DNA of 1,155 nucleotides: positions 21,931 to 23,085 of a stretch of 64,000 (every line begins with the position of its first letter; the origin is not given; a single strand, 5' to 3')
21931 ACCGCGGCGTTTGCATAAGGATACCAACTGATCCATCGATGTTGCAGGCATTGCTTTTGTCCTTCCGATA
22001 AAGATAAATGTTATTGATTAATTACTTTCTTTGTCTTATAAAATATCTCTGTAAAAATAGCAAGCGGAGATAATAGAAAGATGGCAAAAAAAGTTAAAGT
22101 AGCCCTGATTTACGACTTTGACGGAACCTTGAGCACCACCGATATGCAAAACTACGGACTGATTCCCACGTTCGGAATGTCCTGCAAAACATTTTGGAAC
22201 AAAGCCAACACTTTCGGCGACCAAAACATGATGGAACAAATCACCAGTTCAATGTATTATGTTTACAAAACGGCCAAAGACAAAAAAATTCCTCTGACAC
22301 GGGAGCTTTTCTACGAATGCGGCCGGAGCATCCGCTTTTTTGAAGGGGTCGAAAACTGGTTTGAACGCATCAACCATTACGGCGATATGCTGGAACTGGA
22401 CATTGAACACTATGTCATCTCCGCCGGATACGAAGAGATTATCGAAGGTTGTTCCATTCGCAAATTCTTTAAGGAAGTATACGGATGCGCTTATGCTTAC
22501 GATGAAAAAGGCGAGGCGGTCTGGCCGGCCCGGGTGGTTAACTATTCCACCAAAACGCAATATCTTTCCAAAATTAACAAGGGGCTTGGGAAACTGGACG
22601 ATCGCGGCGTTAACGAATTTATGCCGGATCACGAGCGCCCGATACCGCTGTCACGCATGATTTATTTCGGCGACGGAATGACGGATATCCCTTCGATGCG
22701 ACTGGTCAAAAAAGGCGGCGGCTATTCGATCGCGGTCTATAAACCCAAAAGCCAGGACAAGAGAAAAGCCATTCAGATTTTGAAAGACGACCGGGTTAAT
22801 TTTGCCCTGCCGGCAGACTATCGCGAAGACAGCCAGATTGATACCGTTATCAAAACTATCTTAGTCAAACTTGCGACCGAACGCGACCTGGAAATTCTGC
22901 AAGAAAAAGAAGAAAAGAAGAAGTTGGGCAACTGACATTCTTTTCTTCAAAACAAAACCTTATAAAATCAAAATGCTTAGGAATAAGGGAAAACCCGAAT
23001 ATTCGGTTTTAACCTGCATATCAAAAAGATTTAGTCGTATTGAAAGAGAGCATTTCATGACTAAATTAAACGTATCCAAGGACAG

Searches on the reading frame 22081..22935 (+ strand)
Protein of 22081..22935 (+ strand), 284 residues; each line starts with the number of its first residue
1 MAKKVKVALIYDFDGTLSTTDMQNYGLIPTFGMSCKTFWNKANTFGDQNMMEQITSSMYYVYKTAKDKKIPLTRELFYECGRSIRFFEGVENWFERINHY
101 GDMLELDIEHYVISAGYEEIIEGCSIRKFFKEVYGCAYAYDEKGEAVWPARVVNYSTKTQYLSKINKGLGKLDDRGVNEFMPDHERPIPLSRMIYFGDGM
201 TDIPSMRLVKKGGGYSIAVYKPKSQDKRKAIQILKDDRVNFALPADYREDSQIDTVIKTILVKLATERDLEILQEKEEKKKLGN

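Call 49: search_protein_families(library=pfam, proteins=[window:22081-22935:+], max_evalue=0.0001)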
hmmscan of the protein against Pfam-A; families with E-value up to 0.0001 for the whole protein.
window:22081-22935:+ (284 aa): 1 family
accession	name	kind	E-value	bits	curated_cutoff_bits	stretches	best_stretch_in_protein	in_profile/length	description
PF12710.13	HAD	-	1.3e-07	32.7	27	1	10-207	2-189/189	haloacid dehalogenase-like hydrolase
